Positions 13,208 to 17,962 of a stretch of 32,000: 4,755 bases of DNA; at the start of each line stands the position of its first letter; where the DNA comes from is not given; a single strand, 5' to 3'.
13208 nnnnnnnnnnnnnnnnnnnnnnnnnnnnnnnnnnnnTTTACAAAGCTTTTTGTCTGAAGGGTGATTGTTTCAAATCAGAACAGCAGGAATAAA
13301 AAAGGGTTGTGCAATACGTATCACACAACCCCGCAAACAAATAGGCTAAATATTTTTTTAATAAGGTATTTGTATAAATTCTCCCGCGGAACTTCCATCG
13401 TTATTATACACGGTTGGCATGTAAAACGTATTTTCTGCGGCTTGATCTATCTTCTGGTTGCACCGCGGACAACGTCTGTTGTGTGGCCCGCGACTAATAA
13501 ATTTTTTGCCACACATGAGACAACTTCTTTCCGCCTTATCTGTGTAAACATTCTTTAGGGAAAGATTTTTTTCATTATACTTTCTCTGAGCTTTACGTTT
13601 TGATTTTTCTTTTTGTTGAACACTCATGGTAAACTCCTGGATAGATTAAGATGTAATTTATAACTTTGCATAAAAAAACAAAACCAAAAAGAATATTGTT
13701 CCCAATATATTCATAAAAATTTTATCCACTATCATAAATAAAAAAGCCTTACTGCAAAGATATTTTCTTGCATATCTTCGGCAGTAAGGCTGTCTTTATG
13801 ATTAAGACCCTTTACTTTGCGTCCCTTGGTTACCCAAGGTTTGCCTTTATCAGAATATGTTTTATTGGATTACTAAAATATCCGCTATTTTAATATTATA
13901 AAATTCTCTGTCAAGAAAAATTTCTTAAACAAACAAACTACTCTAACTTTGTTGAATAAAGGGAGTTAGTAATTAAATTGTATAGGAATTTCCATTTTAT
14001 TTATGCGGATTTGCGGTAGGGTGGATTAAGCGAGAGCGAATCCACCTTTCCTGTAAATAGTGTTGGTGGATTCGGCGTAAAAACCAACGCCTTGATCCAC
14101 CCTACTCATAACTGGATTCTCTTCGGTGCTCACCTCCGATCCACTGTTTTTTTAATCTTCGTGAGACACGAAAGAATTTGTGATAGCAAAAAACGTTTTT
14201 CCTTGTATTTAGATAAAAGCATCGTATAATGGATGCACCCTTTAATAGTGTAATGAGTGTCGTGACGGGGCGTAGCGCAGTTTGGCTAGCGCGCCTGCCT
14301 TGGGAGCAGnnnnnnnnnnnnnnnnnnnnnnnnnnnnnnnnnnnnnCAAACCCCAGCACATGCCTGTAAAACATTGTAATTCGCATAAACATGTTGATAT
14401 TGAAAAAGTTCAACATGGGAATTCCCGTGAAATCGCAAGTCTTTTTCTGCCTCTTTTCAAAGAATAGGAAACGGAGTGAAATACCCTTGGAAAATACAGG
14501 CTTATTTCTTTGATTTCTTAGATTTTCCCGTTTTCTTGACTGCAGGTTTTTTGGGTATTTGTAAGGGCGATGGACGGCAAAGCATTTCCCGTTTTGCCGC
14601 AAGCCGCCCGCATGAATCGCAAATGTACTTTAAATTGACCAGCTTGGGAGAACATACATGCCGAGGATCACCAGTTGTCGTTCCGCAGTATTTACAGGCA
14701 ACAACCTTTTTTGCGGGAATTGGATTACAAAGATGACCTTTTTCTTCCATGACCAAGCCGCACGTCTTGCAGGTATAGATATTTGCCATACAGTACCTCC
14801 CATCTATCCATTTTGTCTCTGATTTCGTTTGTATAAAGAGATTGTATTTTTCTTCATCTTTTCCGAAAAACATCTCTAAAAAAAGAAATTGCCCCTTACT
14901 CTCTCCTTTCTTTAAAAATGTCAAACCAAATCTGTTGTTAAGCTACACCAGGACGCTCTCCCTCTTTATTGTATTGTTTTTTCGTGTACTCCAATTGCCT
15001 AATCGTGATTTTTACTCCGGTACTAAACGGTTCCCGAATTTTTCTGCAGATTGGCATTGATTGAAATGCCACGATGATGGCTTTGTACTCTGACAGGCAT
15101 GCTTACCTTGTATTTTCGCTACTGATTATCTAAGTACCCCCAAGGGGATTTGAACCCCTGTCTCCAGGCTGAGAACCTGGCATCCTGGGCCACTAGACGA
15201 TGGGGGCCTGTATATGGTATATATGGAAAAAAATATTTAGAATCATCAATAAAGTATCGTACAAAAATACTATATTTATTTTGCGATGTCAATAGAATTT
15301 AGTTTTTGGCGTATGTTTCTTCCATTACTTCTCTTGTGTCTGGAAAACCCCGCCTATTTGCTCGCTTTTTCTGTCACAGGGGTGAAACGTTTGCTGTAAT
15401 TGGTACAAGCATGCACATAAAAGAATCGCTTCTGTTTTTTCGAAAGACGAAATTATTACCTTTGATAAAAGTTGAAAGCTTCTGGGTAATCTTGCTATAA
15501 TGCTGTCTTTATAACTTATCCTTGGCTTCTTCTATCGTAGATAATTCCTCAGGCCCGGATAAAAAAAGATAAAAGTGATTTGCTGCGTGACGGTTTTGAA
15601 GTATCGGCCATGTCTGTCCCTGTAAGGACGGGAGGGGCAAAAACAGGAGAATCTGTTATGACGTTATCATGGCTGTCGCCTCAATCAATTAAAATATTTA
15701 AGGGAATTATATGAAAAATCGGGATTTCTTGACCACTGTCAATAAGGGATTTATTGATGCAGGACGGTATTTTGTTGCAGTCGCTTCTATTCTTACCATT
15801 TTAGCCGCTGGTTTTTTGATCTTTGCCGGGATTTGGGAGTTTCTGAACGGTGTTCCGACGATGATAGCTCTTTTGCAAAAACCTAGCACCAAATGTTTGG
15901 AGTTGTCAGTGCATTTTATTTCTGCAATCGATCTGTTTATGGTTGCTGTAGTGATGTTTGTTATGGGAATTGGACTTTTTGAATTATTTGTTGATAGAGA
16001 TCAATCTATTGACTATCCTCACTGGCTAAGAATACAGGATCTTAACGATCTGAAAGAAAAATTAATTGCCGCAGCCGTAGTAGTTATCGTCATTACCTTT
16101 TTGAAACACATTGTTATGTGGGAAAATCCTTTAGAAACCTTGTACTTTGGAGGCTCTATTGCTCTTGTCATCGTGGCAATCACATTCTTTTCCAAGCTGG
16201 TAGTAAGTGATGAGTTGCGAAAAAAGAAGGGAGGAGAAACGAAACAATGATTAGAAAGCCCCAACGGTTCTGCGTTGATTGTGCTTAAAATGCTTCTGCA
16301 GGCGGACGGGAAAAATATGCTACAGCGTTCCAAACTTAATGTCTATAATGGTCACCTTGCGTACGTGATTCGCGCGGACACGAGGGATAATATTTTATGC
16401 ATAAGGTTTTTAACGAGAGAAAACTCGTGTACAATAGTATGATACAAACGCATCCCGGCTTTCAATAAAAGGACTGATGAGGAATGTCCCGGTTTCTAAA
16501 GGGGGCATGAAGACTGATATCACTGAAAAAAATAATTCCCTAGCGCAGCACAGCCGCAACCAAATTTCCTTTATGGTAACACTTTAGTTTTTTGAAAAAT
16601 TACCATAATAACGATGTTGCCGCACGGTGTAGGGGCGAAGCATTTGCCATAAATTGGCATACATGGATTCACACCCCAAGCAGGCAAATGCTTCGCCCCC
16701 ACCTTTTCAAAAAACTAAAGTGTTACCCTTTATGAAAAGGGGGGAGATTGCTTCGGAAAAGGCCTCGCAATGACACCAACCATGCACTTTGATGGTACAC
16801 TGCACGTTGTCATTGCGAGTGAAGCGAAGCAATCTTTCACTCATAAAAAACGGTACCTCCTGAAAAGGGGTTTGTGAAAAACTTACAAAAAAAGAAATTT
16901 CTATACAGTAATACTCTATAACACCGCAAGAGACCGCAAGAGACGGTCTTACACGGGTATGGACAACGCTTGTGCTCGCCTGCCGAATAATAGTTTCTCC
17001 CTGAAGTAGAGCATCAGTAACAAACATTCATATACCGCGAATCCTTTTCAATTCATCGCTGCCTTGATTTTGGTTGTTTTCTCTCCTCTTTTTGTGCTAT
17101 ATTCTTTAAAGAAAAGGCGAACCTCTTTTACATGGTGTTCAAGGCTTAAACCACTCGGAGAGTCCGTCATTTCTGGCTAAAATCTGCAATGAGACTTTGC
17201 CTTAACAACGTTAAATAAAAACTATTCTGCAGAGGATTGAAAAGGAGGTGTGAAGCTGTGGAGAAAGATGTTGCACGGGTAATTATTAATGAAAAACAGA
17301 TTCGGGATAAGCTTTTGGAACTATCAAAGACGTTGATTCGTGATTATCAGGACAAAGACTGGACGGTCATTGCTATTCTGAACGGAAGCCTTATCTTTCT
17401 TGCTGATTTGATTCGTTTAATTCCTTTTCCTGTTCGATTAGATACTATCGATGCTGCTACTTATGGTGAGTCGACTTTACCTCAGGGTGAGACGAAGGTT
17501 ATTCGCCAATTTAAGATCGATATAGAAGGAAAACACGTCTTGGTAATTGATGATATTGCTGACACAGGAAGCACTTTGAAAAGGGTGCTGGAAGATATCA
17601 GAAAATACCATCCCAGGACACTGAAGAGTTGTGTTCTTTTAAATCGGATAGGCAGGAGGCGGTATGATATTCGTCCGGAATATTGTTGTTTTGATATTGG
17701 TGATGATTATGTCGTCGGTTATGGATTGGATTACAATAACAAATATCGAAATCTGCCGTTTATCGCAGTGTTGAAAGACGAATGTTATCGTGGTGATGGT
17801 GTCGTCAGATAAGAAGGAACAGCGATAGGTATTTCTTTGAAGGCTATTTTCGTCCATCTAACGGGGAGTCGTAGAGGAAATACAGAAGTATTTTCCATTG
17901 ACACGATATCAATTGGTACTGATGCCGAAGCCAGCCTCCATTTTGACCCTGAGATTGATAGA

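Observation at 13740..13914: Unannotated c-di-GMP-I (GEMM-I) type riboswitch with its own promoter and an aptamer-overlapping terminator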

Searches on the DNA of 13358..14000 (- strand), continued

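Call 44: search_rna_families(source=window, start=13786, end=13875, threshold=gathering, show_alignments=2)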
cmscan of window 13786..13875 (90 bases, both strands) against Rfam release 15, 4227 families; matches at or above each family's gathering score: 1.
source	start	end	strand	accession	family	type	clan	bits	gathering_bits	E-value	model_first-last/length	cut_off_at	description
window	13786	13855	-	RF01051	c-di-GMP-I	Cis-reg; riboswitch;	CL00126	56.1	35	3.8e-11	1-78/87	3'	c-di-GMP-I riboswitch aptamer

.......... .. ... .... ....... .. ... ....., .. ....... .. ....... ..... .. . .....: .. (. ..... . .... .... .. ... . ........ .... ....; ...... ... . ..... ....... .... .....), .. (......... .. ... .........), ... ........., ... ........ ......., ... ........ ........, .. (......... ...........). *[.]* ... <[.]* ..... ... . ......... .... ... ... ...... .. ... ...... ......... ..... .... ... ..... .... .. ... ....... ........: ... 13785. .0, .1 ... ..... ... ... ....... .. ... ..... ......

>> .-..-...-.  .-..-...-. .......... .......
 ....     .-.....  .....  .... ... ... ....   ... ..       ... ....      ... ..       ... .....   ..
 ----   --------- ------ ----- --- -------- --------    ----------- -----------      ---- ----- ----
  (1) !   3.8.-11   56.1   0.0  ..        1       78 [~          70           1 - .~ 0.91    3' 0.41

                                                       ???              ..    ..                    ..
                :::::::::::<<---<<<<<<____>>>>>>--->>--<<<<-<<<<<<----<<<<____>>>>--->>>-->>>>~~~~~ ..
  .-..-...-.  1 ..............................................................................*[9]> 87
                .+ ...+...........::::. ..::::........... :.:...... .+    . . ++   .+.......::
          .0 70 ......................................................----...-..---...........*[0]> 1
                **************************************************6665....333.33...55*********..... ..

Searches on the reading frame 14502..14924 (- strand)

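Call 14: search_protein_families(library=pfam, proteins=[window:14502-14924:-], max_evalue=0.01)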
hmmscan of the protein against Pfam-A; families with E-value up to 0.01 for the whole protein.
window:14502-14924:- (140 aa): 1 family
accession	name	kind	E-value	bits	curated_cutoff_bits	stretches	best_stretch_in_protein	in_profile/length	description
PF08271.17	Zn_Ribbon_TF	-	0.0053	16.7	29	0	50-61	20-31/43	TFIIB zinc-binding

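Call 40: search_protein_families(library=ncbifam, proteins=[window:14502-14924:-], max_evalue=1)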
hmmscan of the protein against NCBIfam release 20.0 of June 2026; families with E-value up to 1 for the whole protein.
window:14502-14924:- (140 aa): 3 families
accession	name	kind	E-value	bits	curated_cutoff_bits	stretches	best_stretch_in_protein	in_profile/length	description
NF041869.1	paae_haloarch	equivalog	0.092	13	100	1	73-106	16-49/56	1,2-phenylacetyl-CoA epoxidase subunit PaaE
NF045720.1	rubredox_RCKP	subfamily_domain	0.17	11.5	45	0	49-61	3-15/34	RCKP-type rubredoxin-like domain-containing protein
TIGR02605.1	CxxC_CxxC_SSSS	subfamily_domain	0.35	11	31.3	0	50-83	6-35/52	FmdB family zinc ribbon protein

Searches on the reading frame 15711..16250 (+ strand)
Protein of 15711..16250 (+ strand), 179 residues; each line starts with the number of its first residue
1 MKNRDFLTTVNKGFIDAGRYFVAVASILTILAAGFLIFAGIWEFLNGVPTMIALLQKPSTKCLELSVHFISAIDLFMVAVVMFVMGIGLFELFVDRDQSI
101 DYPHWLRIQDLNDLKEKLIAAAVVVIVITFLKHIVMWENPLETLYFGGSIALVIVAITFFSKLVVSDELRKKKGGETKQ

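Call 14: search_protein_families(library=pfam, proteins=[window:15711-16250:+], max_evalue=0.01)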
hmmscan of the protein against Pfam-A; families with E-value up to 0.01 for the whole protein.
window:15711-16250:+ (179 aa): 1 family
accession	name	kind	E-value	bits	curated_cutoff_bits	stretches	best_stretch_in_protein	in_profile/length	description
PF03350.21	UPF0114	-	1.2e-23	84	23.1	1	18-133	4-116/117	Uncharacterized protein family, UPF0114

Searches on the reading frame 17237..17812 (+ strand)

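Call 36: search_protein_families(library=pfam, proteins=[window:17237-17812:+], max_evalue=0.00001)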
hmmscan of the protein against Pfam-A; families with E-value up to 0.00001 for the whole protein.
window:17237-17812:+ (191 aa): 1 family
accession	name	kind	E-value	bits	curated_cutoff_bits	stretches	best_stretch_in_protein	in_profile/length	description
PF00156.33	Pribosyltran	-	5.6e-24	84.7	26.3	1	21-166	10-157/158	Phosphoribosyl transferase domain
